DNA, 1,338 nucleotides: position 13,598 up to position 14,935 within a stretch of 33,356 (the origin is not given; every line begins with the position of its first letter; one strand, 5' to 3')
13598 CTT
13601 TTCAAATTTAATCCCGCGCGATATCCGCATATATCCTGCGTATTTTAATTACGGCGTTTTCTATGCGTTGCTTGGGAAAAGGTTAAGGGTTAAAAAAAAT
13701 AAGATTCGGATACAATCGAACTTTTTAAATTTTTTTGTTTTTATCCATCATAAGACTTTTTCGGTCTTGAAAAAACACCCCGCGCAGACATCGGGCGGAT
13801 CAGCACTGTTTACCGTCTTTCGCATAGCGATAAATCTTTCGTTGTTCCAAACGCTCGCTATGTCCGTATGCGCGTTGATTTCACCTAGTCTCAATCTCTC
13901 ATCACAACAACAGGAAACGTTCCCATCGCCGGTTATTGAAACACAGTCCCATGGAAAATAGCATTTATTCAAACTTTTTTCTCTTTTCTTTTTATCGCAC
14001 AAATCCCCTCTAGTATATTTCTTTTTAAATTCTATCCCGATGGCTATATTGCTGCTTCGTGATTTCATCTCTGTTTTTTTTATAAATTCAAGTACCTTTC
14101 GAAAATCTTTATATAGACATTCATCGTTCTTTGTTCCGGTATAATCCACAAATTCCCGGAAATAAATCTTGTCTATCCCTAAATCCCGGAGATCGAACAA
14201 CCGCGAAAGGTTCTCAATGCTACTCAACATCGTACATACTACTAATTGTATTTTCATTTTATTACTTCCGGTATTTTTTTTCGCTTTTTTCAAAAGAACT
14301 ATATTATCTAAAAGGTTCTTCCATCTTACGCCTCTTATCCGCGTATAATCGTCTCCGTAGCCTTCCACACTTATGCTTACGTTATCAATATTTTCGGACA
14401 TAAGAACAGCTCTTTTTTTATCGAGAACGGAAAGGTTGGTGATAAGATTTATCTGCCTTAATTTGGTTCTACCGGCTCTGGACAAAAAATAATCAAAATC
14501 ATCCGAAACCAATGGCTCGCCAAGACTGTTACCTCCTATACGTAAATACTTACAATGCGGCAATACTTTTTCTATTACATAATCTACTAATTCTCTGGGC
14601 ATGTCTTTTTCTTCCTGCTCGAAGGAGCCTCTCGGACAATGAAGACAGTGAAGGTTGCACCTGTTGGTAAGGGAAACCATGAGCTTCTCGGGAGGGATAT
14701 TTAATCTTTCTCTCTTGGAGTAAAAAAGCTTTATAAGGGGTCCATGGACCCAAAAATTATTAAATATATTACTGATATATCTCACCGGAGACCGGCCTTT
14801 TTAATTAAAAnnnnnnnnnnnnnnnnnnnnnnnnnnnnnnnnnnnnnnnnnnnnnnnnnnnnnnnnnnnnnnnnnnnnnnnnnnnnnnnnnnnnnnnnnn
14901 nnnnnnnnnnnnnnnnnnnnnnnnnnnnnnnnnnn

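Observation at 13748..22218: AT-rich eight-gene block with two radical SAM enzymes, an HprK-like kinase, two glycosyltransferases, an NTase-like protein and a MATE exporter, but no recognisable substrate gene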

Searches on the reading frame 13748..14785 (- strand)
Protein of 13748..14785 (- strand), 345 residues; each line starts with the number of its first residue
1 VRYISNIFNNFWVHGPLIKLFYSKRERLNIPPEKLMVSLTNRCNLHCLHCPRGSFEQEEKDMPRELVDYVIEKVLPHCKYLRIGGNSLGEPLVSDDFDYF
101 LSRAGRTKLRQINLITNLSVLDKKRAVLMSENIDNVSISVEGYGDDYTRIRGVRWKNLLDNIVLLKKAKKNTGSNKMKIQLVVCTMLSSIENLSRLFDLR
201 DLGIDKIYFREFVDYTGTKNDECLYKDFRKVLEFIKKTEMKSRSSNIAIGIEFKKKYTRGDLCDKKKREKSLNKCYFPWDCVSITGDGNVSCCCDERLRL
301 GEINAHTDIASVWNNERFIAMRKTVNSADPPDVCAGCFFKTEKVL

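Call 4: search_protein_families(library=pfam, proteins=[window:13748-14785:-], max_evalue=0.01)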
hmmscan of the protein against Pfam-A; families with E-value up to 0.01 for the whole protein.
window:13748-14785:- (345 aa): 2 families
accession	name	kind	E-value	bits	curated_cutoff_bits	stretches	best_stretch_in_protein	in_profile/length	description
PF04055.27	Radical_SAM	-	3.3e-15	57.1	29.5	1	37-171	1-142/166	Radical SAM superfamily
PF13186.11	SPASM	-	1.2e-08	35.6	21.5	1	275-337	1-66/67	Iron-sulfur cluster-binding domain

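Call 5: search_protein_families(library=ncbifam, proteins=[window:13748-14785:-], max_evalue=0.01)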
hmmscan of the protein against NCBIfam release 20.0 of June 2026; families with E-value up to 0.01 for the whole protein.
window:13748-14785:- (345 aa): 34 families (the best 25 are shown)
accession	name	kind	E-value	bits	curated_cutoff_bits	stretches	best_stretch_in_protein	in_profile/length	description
TIGR04317.1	W_rSAM_matur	equivalog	4.1e-32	111.7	380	1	33-252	4-223/349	tungsten cofactor oxidoreductase radical SAM maturase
TIGR04311.1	rSAM_Geo_metal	subfamily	3e-20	72.7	400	1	32-258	2-234/423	radical SAM/SPASM family putative metalloenzyme maturase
NF033640.1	N_Twi_rSAM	subfamily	7.1e-19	68.2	170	2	27-207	105-305/398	twitch domain-containing radical SAM protein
TIGR04133.1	rSAM_w_lipo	hypoth_equivalog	2.2e-17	63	425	1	33-337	24-321/350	TIGR04133 family radical SAM/SPASM protein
TIGR02666.1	moaA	equivalog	1.9e-14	53.4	284.05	1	33-218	10-198/336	GTP 3',8-cyclase MoaA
TIGR02668.1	moaA_archaeal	equivalog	7.3e-13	48.2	325.25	1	33-257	10-228/303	GTP 3',8-cyclase MoaA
NF001199.0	PRK00164.2-1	equivalog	9e-13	48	231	1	34-293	13-267/308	GTP 3',8-cyclase MoaA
TIGR04051.1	rSAM_NirJ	equivalog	3.8e-11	42.6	515.45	1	38-232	7-199/354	heme d1 biosynthesis radical SAM protein NirJ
TIGR04546.1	rSAM_ahbC_deAc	equivalog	4.3e-09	35.6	650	1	38-231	44-235/390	12,18-didecarboxysiroheme deacetylase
TIGR04250.1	SCM_rSAM_ScmE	equivalog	8e-09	34.8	400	1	32-316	2-294/358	SynChlorMet cassette radical SAM/SPASM protein ScmE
NF045646.2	rSAM_Se_TrsS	equivalog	1.7e-08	33.4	490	1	36-206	89-254/441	radical SAM (seleno)protein TrsS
TIGR04054.1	rSAM_NirJ1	equivalog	2.2e-08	33.1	650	1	38-220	41-217/387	putative heme d1 biosynthesis radical SAM protein NirJ1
TIGR04347.1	pseudo_SAM_Halo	equivalog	2.3e-08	33.7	525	1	38-220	43-219/390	TIGR04347 family pseudo-SAM/SPASM protein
NF038283.1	viperin_w_prok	equivalog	4.7e-08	32.5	180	1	39-197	8-175/281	viperin family antiviral radical SAM protein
TIGR03962.1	mycofact_rSAM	equivalog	6.8e-08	32.1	265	1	35-183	14-158/339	mycofactocin radical SAM maturase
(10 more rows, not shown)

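Call 65: search_solved_structures(query=window:13748-14785:-, max_evalue=0.001)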
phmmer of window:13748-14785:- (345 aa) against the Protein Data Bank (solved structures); distinct sequences matched with E-value up to 0.001: 5.
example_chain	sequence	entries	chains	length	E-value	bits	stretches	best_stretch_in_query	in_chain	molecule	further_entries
4m7t_A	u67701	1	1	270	2e-07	34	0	259-337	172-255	BtrN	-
4m7s_A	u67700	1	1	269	2.1e-07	33.9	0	259-337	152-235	BtrN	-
2fb2_A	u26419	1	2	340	5.1e-06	29.3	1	25-220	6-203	Molybdenum cofactor biosynthesis protein A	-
1tv7_A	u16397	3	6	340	5.5e-06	29.2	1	25-220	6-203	Molybdenum cofactor biosynthesis protein A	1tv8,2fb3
2a5h_A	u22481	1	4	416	0.00062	22.5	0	32-103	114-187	L-lysine 2,3-aminomutase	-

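Call 81: search_protein_families(library=padloc, proteins=[window:13748-14785:-], max_evalue=0.01)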
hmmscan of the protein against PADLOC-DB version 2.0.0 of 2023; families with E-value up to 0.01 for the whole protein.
window:13748-14785:- (345 aa): 2 families
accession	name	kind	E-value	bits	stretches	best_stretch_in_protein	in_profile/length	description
PDLC02904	pVip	-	8.9e-10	36.5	1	39-208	9-171/262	Viperins associated with kinases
PDLC02903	pVip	-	3.8e-09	34.4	1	37-197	4-158/257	Viperins not associated with kinases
